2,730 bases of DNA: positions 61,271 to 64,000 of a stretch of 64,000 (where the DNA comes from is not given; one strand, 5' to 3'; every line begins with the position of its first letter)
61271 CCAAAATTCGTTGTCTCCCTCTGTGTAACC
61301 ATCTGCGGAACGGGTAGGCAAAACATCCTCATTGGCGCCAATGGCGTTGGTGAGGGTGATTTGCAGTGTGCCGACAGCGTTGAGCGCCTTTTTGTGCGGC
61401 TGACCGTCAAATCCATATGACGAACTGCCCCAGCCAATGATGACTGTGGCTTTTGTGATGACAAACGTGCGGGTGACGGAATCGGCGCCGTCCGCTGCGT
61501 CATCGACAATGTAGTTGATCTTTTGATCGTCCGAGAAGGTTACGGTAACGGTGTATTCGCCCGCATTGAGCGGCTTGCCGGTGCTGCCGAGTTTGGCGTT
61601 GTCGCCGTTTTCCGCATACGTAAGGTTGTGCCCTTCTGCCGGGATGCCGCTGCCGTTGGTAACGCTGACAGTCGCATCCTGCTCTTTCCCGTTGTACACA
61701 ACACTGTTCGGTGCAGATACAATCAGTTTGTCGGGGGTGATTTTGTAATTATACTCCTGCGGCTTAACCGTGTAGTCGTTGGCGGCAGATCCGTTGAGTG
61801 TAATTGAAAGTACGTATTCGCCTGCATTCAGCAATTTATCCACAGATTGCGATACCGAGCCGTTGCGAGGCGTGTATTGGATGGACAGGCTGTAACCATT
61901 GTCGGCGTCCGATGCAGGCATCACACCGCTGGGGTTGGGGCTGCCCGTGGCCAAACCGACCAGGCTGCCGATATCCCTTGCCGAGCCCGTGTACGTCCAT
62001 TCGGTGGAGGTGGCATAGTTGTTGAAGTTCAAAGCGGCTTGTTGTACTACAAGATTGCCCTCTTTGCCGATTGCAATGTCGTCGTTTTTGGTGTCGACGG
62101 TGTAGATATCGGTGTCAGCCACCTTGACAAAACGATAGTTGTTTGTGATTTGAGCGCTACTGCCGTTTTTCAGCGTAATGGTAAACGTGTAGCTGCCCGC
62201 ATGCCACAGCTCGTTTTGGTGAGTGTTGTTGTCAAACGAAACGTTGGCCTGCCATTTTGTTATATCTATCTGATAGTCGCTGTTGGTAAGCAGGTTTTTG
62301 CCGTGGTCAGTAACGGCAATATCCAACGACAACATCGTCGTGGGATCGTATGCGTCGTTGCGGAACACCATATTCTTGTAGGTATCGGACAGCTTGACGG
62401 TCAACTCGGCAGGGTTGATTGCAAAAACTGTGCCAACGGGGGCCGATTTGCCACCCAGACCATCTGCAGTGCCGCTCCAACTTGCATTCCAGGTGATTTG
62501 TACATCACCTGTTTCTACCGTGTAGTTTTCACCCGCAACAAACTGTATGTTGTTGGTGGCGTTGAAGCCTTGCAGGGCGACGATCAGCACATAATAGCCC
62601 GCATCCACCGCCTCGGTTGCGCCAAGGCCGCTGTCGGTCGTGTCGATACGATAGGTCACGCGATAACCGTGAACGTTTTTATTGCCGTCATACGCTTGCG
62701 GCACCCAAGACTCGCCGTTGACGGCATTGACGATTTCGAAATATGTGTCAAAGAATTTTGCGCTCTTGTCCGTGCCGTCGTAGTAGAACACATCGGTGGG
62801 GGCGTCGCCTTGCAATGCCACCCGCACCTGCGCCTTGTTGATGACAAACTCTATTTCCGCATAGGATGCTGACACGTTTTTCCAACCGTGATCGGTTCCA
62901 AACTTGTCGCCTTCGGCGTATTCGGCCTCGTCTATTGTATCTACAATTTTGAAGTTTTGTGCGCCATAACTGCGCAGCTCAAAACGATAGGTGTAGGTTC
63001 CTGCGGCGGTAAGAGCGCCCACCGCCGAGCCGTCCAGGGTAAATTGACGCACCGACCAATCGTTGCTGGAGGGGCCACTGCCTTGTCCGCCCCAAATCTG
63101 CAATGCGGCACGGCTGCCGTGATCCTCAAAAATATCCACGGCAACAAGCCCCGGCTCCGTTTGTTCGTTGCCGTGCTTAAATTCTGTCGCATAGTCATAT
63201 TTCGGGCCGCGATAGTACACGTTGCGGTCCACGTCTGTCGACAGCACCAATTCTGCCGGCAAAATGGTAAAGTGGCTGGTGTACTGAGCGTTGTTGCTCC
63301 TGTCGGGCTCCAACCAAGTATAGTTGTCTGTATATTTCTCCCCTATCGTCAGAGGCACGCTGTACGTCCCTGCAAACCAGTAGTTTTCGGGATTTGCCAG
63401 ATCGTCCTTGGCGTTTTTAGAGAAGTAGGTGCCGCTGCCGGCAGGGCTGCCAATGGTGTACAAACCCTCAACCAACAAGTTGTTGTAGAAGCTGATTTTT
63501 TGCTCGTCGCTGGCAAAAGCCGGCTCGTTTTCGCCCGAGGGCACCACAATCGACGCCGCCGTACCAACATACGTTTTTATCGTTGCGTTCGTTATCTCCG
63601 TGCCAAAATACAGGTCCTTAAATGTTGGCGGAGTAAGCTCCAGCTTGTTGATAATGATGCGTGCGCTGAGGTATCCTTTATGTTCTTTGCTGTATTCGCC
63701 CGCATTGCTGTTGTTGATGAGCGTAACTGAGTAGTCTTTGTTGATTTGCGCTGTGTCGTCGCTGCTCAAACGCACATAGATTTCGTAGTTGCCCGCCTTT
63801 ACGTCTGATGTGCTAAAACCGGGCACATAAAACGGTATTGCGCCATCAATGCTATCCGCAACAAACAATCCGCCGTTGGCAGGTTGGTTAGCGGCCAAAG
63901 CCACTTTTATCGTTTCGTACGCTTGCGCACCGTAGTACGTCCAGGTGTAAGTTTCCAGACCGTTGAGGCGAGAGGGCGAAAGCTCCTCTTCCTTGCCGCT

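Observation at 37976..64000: Reading frame of at least 8,674 codons, still open at the window edge, built from more than 50 diverged MBG-like modules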

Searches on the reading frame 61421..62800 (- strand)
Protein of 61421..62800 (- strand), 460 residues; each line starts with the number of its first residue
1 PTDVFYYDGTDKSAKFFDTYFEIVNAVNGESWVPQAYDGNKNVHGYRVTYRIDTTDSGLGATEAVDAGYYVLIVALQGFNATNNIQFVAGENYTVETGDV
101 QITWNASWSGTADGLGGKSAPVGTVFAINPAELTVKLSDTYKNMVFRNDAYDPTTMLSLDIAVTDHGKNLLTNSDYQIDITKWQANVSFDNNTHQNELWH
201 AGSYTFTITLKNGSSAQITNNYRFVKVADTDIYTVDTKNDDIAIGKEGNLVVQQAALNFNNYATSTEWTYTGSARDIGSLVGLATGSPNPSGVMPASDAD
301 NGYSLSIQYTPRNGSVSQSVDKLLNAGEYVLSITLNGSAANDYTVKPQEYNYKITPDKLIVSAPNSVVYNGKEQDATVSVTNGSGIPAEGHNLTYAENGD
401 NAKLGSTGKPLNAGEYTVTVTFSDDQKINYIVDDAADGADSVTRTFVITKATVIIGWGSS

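Call 36: search_protein_families(library=pfam, proteins=[window:61421-62800:-], max_evalue=1)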
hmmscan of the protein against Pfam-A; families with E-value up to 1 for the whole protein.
window:61421-62800:- (460 aa): 8 families
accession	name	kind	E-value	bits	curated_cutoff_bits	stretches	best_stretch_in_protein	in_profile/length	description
PF13860.13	FlgD_ig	-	0.0039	17.6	27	0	406-424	59-77/79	FlgD Ig-like domain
PF02087.21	Nitrophorin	-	0.0045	17.4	23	1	194-265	93-164/178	Nitrophorin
PF11797.14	WxLIP_HBD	-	0.005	17.2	28.9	0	406-451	97-131/138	WxL Interacting Protein, host binding domain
PF14524.12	Wzt_C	-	0.013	15.9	30.4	0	393-426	75-111/143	Wzt C-terminal domain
PF18887.5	MBG_3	-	0.018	15.5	25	1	366-430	9-58/72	MBG domain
PF04881.20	Adeno_GP19K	-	0.18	12.1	27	0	391-428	25-62/133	Adenovirus GP19K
PF23616.1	Ig_GEX2_N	-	0.2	12.3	27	0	371-422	40-91/105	GEX2 N-terminal Ig-like domain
PF14059.11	DUF4251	-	0.39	11.2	27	0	168-233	11-51/133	Domain of unknown function (DUF4251)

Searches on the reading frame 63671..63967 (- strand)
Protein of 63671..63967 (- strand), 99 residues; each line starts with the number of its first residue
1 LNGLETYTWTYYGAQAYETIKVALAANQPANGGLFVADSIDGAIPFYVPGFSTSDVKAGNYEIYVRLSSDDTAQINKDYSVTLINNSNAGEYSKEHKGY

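Call 106: search_protein_families(library=pfam, alignment_id=A7, max_evalue=0.01)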
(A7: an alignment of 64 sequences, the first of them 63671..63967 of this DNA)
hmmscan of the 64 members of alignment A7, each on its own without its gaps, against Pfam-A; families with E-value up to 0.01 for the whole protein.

A. member 1, window:63671-63967:- (99 aa): 0 families

B. families by the number of members that match (of 64 scanned): 9 families
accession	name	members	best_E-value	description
PF18676.6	MBG_2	23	6.7e-12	MBG domain (YGX type)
PF17883.6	MBG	7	0.0001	MBG domain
PF18887.5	MBG_3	3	0.00012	MBG domain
PF18657.6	YDG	2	0.001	YDG domain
PF07523.18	Big_3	1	0.00036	Bacterial Ig-like domain (group 3)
PF02369.22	Big_1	1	0.0022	Bacterial Ig-like domain (group 1)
PF19078.6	Big_12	1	0.004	Bacterial Ig-like domain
PF16640.11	Big_3_5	1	0.0047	Bacterial Ig-like domain (group 3)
PF17133.9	DUF5108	1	0.0083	Domain of unknown function (DUF5108)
